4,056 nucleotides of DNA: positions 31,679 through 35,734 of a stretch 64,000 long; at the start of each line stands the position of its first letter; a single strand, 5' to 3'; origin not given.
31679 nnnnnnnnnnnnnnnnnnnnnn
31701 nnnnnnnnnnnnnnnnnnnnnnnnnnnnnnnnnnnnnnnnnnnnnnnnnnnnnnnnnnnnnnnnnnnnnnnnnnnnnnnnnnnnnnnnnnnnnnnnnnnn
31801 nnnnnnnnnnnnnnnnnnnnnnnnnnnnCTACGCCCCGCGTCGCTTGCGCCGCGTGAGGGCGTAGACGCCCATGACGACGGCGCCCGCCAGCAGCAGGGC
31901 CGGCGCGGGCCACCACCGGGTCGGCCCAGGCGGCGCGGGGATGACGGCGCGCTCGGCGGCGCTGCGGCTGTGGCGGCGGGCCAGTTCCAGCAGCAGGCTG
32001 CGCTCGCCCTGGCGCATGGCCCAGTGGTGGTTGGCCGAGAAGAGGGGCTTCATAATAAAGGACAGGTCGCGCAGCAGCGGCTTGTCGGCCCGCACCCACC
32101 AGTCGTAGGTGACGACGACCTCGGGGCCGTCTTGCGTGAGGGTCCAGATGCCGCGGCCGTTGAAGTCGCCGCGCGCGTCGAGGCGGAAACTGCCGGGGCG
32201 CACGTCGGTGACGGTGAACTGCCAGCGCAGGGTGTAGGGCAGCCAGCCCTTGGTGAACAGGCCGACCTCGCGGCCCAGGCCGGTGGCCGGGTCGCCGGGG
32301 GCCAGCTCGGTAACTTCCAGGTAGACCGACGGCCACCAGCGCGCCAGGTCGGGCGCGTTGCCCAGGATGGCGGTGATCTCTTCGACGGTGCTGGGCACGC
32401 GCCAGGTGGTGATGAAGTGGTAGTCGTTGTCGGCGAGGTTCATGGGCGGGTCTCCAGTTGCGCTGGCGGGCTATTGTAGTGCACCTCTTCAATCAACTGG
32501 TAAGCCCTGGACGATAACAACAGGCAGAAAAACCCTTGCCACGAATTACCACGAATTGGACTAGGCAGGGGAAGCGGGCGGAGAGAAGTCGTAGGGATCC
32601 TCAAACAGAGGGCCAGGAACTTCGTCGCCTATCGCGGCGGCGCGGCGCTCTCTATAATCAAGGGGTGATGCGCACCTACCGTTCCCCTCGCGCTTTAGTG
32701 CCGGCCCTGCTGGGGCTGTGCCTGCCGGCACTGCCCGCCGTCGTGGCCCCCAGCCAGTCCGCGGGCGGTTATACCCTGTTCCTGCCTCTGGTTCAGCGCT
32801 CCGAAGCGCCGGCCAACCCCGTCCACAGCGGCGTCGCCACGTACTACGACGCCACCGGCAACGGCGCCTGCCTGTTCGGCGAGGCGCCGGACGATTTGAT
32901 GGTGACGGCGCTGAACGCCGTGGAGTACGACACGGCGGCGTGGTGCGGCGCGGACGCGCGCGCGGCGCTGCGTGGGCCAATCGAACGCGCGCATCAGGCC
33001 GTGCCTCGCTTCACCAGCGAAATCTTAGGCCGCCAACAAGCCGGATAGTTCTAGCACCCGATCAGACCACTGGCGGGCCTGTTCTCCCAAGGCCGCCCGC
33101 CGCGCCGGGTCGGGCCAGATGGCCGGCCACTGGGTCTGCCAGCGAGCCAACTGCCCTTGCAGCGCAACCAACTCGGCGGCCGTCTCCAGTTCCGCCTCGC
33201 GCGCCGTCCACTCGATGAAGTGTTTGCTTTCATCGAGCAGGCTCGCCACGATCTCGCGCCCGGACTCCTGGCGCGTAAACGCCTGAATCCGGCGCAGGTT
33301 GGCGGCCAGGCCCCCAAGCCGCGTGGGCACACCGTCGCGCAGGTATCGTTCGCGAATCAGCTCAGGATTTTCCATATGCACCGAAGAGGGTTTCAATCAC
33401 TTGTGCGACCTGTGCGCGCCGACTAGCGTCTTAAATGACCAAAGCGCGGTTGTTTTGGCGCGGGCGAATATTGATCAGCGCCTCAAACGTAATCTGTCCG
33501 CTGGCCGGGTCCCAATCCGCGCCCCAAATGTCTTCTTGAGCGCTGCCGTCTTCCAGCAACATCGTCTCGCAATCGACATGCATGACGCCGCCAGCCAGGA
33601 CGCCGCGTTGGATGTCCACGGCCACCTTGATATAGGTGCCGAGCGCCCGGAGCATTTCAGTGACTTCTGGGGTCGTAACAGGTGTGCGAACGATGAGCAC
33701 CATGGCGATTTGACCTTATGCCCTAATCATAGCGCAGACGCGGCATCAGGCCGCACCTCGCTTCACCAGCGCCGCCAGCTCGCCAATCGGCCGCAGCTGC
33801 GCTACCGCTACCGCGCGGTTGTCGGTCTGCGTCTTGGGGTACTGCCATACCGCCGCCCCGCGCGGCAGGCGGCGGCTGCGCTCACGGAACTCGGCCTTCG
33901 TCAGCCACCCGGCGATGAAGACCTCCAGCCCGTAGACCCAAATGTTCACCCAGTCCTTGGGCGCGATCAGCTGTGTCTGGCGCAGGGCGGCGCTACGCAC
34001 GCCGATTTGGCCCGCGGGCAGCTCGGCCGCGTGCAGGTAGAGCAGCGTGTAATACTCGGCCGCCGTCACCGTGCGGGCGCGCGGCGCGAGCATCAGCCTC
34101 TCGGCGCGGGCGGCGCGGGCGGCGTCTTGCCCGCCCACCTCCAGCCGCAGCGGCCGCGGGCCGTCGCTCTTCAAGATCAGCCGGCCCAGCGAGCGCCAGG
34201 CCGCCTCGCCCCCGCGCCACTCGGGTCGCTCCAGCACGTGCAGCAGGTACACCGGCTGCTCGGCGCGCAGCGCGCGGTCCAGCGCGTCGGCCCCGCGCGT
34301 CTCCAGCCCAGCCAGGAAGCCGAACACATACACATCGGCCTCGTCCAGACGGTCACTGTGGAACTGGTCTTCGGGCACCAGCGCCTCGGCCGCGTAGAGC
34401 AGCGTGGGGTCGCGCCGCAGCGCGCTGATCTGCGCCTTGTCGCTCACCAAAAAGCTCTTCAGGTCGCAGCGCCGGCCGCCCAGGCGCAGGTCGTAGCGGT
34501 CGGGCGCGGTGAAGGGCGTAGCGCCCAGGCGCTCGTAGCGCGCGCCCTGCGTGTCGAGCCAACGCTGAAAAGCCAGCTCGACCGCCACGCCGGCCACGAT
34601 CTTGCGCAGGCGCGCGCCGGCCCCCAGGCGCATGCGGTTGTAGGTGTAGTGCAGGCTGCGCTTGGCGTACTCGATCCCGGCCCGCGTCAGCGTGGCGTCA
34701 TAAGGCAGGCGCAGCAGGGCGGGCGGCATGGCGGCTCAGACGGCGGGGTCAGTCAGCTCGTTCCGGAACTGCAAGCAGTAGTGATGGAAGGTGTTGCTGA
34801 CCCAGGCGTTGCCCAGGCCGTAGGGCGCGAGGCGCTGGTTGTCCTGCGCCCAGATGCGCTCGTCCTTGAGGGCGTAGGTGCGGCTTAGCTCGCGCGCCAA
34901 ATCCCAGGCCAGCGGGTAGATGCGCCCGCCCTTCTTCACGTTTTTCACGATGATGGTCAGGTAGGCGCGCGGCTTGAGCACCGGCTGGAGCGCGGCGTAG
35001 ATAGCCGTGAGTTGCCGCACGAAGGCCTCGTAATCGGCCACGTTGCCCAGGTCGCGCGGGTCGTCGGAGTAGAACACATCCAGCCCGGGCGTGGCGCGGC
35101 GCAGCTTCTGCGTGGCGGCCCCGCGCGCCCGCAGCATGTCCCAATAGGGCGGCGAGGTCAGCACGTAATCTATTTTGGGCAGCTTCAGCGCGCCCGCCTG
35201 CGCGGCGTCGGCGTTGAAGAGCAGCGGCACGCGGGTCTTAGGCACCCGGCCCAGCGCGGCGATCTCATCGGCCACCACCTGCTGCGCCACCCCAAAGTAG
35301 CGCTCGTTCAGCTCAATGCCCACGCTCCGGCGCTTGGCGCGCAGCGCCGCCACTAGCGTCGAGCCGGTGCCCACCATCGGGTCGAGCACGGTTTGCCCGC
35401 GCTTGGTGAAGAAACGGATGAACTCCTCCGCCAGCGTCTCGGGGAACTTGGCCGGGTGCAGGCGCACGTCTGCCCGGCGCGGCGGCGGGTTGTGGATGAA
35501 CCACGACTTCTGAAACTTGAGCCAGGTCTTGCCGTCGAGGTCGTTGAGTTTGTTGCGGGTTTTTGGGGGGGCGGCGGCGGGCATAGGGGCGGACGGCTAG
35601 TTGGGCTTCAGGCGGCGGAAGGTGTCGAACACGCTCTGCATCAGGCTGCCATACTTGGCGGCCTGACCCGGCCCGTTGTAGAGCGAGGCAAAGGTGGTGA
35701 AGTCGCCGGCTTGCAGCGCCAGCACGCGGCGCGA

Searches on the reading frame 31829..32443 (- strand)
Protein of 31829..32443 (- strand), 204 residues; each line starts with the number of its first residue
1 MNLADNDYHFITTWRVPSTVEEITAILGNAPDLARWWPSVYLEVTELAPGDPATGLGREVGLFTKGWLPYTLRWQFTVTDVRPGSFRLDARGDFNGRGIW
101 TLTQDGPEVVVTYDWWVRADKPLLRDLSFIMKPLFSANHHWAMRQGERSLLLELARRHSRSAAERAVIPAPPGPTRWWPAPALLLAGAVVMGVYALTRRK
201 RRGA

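Call 9: search_protein_families(library=ncbifam, proteins=[window:31829-32443:-], max_evalue=1)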
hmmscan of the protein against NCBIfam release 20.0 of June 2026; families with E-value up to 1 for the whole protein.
window:31829-32443:- (204 aa): 0 families

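Call 10: search_protein_families(library=pfam, proteins=[window:31829-32443:-], max_evalue=0.01)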
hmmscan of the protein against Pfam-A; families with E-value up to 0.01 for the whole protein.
window:31829-32443:- (204 aa): 1 family
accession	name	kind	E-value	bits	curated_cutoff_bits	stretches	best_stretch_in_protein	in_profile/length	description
PF10604.15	Polyketide_cyc2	-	7e-08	33.3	27.4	1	11-127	5-117/142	Polyketide cyclase / dehydrase and lipid transport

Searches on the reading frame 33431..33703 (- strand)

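Call 9: search_protein_families(library=ncbifam, proteins=[window:33431-33703:-], max_evalue=1)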
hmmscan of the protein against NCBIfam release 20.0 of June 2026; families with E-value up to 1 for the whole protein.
window:33431-33703:- (90 aa): 0 families

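Call 10: search_protein_families(library=pfam, proteins=[window:33431-33703:-], max_evalue=0.01)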
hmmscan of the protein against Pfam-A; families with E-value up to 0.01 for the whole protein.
window:33431-33703:- (90 aa): 1 family
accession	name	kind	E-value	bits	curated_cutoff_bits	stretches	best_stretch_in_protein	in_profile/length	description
PF18924.5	DUF5674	-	1.2e-26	93.3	27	1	4-88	2-91/109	Protein of unknown function (DUF5674)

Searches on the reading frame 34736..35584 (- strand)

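Call 10: search_protein_families(library=pfam, proteins=[window:34736-35584:-], max_evalue=0.01)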
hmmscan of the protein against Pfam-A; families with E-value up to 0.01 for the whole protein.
window:34736-35584:- (282 aa): 2 families
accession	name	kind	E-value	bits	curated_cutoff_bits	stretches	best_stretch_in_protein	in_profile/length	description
PF01555.25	N6_N4_Mtase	-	5.7e-24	85.7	26.7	2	23-101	139-220/221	DNA methylase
PF01170.24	UPF0020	-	2.4e-05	24.5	22.3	1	40-151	5-135/197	RMKL-like, methyltransferase domain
